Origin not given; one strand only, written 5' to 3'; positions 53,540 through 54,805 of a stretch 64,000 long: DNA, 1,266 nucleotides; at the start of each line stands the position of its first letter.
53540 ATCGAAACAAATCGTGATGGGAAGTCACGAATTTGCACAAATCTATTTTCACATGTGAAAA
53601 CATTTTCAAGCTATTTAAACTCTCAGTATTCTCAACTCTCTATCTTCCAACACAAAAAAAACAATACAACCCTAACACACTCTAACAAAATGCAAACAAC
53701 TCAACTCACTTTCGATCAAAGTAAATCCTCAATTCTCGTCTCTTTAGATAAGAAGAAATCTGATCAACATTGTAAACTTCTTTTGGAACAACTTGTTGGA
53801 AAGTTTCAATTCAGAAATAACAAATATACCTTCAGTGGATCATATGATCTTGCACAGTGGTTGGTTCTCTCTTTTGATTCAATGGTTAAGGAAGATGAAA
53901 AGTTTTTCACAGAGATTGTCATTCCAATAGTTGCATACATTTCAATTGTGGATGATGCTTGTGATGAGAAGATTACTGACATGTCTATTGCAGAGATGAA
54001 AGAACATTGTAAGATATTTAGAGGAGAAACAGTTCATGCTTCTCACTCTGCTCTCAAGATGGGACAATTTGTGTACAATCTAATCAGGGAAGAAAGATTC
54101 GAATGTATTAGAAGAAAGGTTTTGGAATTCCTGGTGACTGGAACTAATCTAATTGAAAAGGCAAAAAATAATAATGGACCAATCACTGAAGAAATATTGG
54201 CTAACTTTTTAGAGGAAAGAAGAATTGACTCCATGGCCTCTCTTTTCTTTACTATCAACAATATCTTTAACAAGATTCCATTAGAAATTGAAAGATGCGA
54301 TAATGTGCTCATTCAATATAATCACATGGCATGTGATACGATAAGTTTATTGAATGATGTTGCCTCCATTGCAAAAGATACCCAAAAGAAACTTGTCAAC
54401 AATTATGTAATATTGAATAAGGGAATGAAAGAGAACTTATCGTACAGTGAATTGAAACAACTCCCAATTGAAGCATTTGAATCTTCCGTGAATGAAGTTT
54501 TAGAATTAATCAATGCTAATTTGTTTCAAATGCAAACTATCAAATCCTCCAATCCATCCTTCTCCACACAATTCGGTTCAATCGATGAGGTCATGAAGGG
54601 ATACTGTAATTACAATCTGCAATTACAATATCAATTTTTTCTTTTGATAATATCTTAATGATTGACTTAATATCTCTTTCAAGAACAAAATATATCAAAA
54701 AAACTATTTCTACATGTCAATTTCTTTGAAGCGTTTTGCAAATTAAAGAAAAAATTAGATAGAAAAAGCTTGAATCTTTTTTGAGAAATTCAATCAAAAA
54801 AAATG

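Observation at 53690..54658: Candidate microbial-type class I terpene synthase in an amoeboid eukaryote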

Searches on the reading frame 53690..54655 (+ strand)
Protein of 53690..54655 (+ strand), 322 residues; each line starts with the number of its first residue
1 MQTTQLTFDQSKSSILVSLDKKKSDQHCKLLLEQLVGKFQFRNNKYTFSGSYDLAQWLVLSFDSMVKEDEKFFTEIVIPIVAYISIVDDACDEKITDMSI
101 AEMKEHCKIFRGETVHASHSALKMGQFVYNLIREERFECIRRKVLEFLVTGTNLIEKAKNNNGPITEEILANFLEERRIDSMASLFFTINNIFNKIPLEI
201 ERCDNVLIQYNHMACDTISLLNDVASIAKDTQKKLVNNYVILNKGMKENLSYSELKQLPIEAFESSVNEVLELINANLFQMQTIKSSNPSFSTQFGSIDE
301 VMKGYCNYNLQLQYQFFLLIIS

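Call 4: search_protein_families(library=pfam, proteins=[window:53690-54655:+], max_evalue=10)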
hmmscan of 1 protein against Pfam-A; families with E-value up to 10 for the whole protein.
window:53690-54655:+ (322 aa): 3 families
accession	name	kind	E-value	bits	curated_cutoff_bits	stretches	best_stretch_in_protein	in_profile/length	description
PF19086.5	Terpene_syn_C_2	-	4.1e-08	33.6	23.7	1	81-242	3-173/199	Terpene synthase family 2, C-terminal metal binding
PF18173.6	bacHORMA_2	-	0.19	12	27.3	1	212-317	15-118/166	Bacterial HORMA domain 2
PF17190.9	RecG_N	-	0.5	11.6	23.1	1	201-275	7-82/89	RecG N-terminal helical domain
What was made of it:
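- On Class I terpene synthase, microbial type (Pfam PF19086 Terpene_syn_C_2): 33.6 bits vs 23.7, E 4.1e-8, residues 81-242 (call 4).
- Checked: The match is far beyond chance: Pfam PF19086 gives E 4.1e-8 and 33.6 bits against a gathering cut-off of 23.7 (call 4).
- Pfam TPS family 2 scores above its curated cut-off and no prenyltransferase family appears (call 4).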

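Call 5: search_solved_structures(query=window:53690-54655:+, max_evalue=10, show_alignments=2)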
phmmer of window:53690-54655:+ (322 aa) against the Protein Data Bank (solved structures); distinct sequences matched with E-value up to 10: 0.

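Call 6: find_homologous_proteins(query=window:53690-54655:+, max_evalue=0.001)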
Query window:53690-54655:+ (322 aa): 3 proteins with E <= 0.001 among 1201 candidates.
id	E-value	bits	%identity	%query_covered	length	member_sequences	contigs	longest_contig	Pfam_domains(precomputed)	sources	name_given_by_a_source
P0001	4.3e-206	701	100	100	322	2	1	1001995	PF19086.6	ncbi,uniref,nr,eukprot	ncbi:predicted protein [Naegleria gruberi]|uniref:Predicted protein n=1 Tax=Naegleria gruberi TaxID=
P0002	3.2e-159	547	83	96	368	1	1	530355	PF19086.6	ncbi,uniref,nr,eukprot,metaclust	ncbi:predicted protein [Naegleria gruberi]|uniref:Predicted protein n=1 Tax=Naegleria gruberi TaxID=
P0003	2.1e-130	452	70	95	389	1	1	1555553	PF19086.6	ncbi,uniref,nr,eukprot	ncbi:predicted protein [Naegleria gruberi]|uniref:Predicted protein n=1 Tax=Naegleria gruberi TaxID=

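Call 7: search_protein_families(library=ncbifam, proteins=[window:53690-54655:+], max_evalue=10)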
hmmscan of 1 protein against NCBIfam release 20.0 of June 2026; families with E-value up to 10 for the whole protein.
window:53690-54655:+ (322 aa): 1 family
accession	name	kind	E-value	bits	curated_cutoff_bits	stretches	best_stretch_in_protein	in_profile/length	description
NF005719.0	PRK07535.1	domain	0.0059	15.8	259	1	190-276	92-182/268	methyltetrahydrofolate:corrinoid/iron-sulfur protein methyltransferase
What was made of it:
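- Tried and rejected: Nothing meaningful (calls 5, 7).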

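Call 11: find_encoding_contigs(protein=P0002, flank=3000, max_places=3)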
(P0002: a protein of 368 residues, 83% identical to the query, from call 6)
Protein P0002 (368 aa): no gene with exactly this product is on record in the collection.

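Call 12: find_encoding_contigs(protein=P0003, flank=3000, max_places=3)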
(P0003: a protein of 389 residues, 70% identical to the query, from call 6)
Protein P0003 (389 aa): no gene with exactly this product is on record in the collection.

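Call 18: find_homologous_proteins(query=A1, max_evalue=0.01)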
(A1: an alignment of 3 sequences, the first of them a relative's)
Query A1 (3 sequences) (322 aa, profile of the alignment): 3 proteins with E <= 0.01 among 6345 candidates.
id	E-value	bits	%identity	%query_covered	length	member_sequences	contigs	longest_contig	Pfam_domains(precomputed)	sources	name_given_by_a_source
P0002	9.6e-229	777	83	96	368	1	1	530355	PF19086.6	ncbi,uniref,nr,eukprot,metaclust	ncbi:predicted protein [Naegleria gruberi]|uniref:Predicted protein n=1 Tax=Naegleria gruberi TaxID=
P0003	2.9e-221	752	70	95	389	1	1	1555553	PF19086.6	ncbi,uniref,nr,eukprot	ncbi:predicted protein [Naegleria gruberi]|uniref:Predicted protein n=1 Tax=Naegleria gruberi TaxID=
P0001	6.1e-198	675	100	100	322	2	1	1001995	PF19086.6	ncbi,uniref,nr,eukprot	ncbi:predicted protein [Naegleria gruberi]|uniref:Predicted protein n=1 Tax=Naegleria gruberi TaxID=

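Call 27: predict_structure(alignment_id=A1)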
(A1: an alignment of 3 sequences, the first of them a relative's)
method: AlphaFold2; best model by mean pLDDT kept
length: 322 residues; sequences in the alignment: 3
mean_pLDDT: 57.0   pTM: 0.53
mean pLDDT of the five models: 57.0, 52.2, 44.0, 40.3, 38.6
residues with pLDDT >= 90: 6; 70-90: 89; 50-70: 104; < 50: 123
segments of 3 or more residues with pLDDT < 50: 1-68, 177-181, 194-203, 229-237, 294-322
pLDDT, mean of each block of 10 residues (from residue 1): 22 27 42 38 30 39 46 63 63 64 88 82 82 78 77 69 68 52 55 47 52 61 55 49 77 72 72 72 70 49 36 30 27
secondary structure, 60 per line:
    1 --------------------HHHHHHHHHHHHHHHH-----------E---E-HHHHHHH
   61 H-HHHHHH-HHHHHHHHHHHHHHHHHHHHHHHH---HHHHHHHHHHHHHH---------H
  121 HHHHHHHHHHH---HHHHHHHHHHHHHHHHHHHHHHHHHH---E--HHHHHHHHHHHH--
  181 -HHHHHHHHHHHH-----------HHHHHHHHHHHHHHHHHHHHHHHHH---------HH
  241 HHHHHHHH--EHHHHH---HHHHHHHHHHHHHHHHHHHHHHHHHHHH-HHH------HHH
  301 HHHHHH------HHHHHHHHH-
elements in order: H21-36 H54-61 H63-68 H70-93 H97-110 H120-131 H135-160 H167-178 H182-193 H205-229 H239-248 H252-256 H260-287 H298-306 H313-321

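Call 31: fold_search(model_id=the predicted structure, library=pdb)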
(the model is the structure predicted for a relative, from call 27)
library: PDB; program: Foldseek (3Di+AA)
matches with E <= 10: 351; with E <= 0.001: 6
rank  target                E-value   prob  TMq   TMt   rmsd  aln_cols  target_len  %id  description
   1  9hqm_A                2.9e-04  1.00  0.58  0.61   5.2       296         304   14  T-Muurolol Synthase from Roseiflexus castenholzii (TmS) in complex with FSPP (released 2025-12-24)
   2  9hqi_B                4.9e-04  1.00  0.60  0.64   4.9       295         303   14  T-Muurolol Synthase from Roseiflexus castenholzii (TmS) in complex with 2,3-DHFPP [P4(3)2(1)2(1)] (released 2025-12-24)
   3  9hqi_A                5.1e-04  1.00  0.58  0.61   5.3       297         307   13  T-Muurolol Synthase from Roseiflexus castenholzii (TmS) in complex with 2,3-DHFPP [P4(3)2(1)2(1)] (released 2025-12-24)
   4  9hqd_A                8.3e-04  1.00  0.59  0.61   5.3       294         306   14  T-Muurolol Synthase from Roseiflexus castenholzii (TmS) in complex with 2,3-DHFPP [P2(1)2(1)2(1)] (released 2025-12-24)
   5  9hqm_B                8.3e-04  1.00  0.56  0.59   5.6       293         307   15  T-Muurolol Synthase from Roseiflexus castenholzii (TmS) in complex with FSPP (released 2025-12-24)
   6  9hr0_B                9.9e-04  1.00  0.59  0.63   4.8       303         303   14  T-Muurolol Synthase from Roseiflexus castenholzii (TmS) in complex with converted 10,11-DHFPP (compound 2+) (released 2025-12-24)
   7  9hqz_A                1.1e-03  1.00  0.61  0.63   5.6       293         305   14  T-Muurolol Synthase from Roseiflexus castenholzii (TmS) in complex with converted 1,2-DHNPP (compound 1) (released 2025-12-24)
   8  9hr3_B                1.2e-03  1.00  0.57  0.60   5.2       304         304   13  T-Muurolol Synthase from Roseiflexus castenholzii (TmS) in complex with converted 6,7-DHFPP (compound 3+) (released 2025-12-24)
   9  9m25_B                1.3e-03  1.00  0.51  0.53   6.3       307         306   13  Type I diterpene synthase from Streptomyces (released 2026-03-04)
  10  9hqd_B                1.5e-03  1.00  0.60  0.65   5.0       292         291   15  T-Muurolol Synthase from Roseiflexus castenholzii (TmS) in complex with 2,3-DHFPP [P2(1)2(1)2(1)] (released 2025-12-24)
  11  9hr0_A                1.5e-03  1.00  0.60  0.63   5.6       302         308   14  T-Muurolol Synthase from Roseiflexus castenholzii (TmS) in complex with converted 10,11-DHFPP (compound 2+) (released 2025-12-24)
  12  8b4m_B                2.4e-03  1.00  0.57  0.60   5.1       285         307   15  Crystal structure of a hydropyrene synthase (M75L variant) in its closed conformation (released 2023-10-04)
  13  9hqb_B                2.4e-03  1.00  0.56  0.57   5.8       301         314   14  1-Epi-Cubenol Synthase from Nonomuraea coxensis (NcECS) in complex with 2,3-DHFPP (released 2025-12-24)
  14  9hqz_B                3.1e-03  1.00  0.59  0.64   6.0       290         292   16  T-Muurolol Synthase from Roseiflexus castenholzii (TmS) in complex with converted 1,2-DHNPP (compound 1) (released 2025-12-24)
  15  8b4m_D                3.2e-03  1.00  0.61  0.63   4.5       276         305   14  Crystal structure of a hydropyrene synthase (M75L variant) in its closed conformation (released 2023-10-04)
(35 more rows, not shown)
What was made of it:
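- An earlier low-confidence model gave the same kind of hits (calls 27, 31). Two octaprenyl diphosphate synthase chains appeared far down the list for the first, poor model (call 31).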

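Call 33: search_protein_representatives(alignment_id=A1)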
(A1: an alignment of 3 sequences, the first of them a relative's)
Query: 3 sequences, 371 profile positions. Proteins with E-value up to 0.001 (for the whole library): 5; up to 1e-10: 2; up to 1e-30: 1. The best 5 are listed.
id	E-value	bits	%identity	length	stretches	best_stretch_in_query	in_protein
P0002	3.1e-229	776.6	-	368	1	1-370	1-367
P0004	3.3e-12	62.4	-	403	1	35-328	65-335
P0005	8.8e-09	51.1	-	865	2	211-331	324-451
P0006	2.6e-08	49.6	-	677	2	213-355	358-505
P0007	1.9e-05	40.2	-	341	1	25-334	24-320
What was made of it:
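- Closest known: Dictyostelid and Physarum TPSs. Different: My profile search of 1.84 billion representatives found no non-Naegleria protein at E<=1e-3 (call 33), so the relationship is remote.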

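Call 35: search_protein_families(library=pfam, proteins=[P0002, P0003, P0004, P0005, P0006, P0007], max_evalue=0.01)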
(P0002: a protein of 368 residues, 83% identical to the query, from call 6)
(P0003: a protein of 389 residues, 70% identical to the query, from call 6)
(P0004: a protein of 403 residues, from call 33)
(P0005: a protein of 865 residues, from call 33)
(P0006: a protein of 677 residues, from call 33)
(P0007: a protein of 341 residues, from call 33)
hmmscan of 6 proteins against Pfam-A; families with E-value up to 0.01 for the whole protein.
P0002 (368 aa): 1 family
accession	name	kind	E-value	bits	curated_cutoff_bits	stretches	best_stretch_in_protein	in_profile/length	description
PF19086.5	Terpene_syn_C_2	-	1.5e-08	35.1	23.7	1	81-240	3-172/199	Terpene synthase family 2, C-terminal metal binding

P0003 (389 aa): 1 family
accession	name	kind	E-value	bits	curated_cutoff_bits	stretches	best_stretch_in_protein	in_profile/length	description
PF19086.5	Terpene_syn_C_2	-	1.9e-06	28.2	23.7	1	81-241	3-172/199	Terpene synthase family 2, C-terminal metal binding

P0004 (403 aa): 2 families
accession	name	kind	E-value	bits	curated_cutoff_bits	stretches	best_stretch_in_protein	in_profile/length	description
PF19086.5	Terpene_syn_C_2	-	2.1e-12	47.7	23.7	1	107-277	3-183/199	Terpene synthase family 2, C-terminal metal binding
PF21661.2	DUF6860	-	0.0096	16.3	27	0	161-228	11-74/125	Domain of unknown function (DUF6860)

P0005 (865 aa): 2 families
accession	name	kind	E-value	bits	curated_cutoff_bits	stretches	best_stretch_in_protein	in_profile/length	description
PF19086.5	Terpene_syn_C_2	-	1.8e-09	38.1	23.7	1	228-370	64-185/199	Terpene synthase family 2, C-terminal metal binding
PF03936.21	Terpene_synth_C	-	9.4e-06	25.5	26.3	1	213-373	91-230/241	Terpene synthase family, metal binding domain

P0006 (677 aa): 2 families
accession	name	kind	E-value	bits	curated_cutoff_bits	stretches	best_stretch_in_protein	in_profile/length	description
PF19086.5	Terpene_syn_C_2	-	1.1e-12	48.5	23.7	1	258-403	56-186/199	Terpene synthase family 2, C-terminal metal binding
PF03936.21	Terpene_synth_C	-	2.8e-06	27.3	26.3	1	248-405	90-230/241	Terpene synthase family, metal binding domain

P0007 (341 aa): 2 families
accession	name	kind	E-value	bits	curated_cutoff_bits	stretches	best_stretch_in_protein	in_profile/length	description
PF19086.5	Terpene_syn_C_2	-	1.5e-11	44.9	23.7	1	81-259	4-185/199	Terpene synthase family 2, C-terminal metal binding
PF03936.21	Terpene_synth_C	-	1.1e-05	25.3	26.3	1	49-259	11-226/241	Terpene synthase family, metal binding domain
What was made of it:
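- On Class I terpene synthase, microbial type (Pfam PF19086 Terpene_syn_C_2): The six other clade proteins scanned also pass (call 35).
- Family: Pfam PF19086 above cut-off for this protein and for all six other clade proteins scanned (calls 4, 35).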
